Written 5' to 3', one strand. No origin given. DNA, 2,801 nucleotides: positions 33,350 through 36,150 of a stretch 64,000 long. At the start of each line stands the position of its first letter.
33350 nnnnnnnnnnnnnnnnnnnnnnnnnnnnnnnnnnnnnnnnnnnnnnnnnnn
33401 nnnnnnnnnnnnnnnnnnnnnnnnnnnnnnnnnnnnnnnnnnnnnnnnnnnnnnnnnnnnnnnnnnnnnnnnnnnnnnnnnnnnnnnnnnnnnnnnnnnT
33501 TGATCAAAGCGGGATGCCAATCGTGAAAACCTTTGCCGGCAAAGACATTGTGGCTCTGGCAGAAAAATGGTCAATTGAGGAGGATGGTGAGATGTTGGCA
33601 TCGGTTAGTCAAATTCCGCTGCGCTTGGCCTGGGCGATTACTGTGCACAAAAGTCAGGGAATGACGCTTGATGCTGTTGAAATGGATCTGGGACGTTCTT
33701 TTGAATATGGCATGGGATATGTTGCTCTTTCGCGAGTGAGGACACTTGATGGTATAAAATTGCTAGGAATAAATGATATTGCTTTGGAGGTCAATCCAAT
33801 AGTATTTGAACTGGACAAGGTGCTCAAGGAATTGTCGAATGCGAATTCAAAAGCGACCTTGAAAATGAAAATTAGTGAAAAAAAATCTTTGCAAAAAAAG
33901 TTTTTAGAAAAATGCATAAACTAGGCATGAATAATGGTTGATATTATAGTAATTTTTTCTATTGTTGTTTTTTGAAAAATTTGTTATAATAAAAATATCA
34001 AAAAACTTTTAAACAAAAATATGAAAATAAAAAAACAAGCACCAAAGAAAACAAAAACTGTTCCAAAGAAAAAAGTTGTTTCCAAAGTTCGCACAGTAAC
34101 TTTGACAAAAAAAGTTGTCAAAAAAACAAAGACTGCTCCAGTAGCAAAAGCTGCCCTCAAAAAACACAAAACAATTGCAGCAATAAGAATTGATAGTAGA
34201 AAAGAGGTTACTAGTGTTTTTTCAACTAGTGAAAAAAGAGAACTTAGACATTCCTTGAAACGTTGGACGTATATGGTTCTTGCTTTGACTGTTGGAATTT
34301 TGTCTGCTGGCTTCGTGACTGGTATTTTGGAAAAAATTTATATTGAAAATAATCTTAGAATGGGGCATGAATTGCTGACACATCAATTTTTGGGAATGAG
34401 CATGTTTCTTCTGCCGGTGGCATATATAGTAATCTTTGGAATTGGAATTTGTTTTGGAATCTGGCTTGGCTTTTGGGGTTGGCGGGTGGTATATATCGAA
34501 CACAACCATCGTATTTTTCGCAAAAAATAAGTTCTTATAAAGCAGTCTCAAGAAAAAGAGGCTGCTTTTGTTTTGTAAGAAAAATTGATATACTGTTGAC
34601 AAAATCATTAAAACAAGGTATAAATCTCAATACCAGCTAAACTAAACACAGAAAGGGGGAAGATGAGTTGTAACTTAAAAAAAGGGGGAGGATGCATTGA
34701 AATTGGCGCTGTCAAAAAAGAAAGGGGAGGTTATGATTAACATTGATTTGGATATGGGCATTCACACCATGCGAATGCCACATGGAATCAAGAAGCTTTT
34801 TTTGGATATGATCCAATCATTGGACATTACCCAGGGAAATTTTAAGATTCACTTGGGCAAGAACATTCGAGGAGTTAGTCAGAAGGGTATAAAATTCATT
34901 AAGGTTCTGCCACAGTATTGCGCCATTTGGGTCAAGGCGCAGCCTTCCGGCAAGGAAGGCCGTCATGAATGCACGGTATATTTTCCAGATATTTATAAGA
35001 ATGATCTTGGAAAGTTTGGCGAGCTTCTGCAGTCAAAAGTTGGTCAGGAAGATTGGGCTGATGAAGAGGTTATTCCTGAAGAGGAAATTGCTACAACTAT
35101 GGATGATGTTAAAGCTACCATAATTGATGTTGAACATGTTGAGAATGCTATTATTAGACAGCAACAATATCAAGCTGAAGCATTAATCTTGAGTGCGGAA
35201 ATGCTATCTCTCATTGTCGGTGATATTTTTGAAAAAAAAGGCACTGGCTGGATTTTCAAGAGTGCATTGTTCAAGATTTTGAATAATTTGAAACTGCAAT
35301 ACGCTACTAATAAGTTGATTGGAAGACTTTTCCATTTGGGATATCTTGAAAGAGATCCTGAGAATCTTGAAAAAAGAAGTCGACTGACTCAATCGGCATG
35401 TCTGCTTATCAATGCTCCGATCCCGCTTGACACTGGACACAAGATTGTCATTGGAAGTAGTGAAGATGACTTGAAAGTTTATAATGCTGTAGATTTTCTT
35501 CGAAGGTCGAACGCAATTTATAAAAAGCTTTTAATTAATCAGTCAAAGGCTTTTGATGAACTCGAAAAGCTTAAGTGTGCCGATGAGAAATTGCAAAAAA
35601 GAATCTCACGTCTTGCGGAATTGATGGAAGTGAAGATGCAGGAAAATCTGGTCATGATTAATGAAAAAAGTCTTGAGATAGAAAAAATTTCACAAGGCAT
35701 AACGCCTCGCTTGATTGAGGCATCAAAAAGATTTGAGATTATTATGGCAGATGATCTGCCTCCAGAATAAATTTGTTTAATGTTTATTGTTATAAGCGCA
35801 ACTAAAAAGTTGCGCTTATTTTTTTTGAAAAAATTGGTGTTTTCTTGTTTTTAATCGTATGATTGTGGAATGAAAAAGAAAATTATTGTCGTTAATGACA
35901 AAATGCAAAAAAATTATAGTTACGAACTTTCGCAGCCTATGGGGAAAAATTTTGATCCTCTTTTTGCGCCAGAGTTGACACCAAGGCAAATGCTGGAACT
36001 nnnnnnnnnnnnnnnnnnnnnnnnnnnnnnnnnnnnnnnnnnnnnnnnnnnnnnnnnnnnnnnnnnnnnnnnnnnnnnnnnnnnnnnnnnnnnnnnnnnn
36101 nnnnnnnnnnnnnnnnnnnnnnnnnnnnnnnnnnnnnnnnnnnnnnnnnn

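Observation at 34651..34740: Triple tandem Shine-Dalgarno leader with a 25-codon uORF overlapping the main start codon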

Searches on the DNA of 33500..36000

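Call 4: search_rna_families(source=window, start=33500, end=36000, threshold=evalue, max_evalue=10)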
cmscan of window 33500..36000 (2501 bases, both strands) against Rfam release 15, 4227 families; matches with E-value up to 10: 9.
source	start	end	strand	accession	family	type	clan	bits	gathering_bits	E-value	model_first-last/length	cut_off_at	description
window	35793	35848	-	RF02844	RefA9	Gene; antisense;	-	26.9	49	0.25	1-64/64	no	Enterococcus sRNA A9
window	35768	35827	+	RF02074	STnc240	Gene; sRNA;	-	21.3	55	5.7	1-77/77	no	Enterobacterial sRNA STnc240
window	35763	35820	+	RF02427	SpF10_sRNA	Gene; sRNA;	-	21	60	0.87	1-57/57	no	Streptococcus sRNA SpF10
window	34513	34584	+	RF01211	SNORD124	Gene; snRNA; snoRNA; CD-box;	-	20.6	40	2.3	1-104/104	no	Small nucleolar RNA SNORD124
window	35722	35828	-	RF01808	MicX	Gene; sRNA;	-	20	75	0.17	1-194/194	no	MicX Vibrio cholerae sRNA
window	35755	35824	+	RF02869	ncS025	Gene; sRNA;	-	19.8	46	1.8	1-85/85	no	Burkholderia sRNA 25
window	35057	35129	+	RF01131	sR47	Gene; snRNA; snoRNA; CD-box;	CL00132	15.8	40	1.3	1-55/55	no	Small nucleolar RNA sR47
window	35794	35854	-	RF01675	CrcZ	Gene; sRNA;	-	12.6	95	1.8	1-398/398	no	Pseudomonas sRNA CrcZ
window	34212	34289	+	RF01417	RSV_RNA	Cis-reg;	-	10.7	105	4.3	1-289/289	no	Retroviral 3'UTR stability element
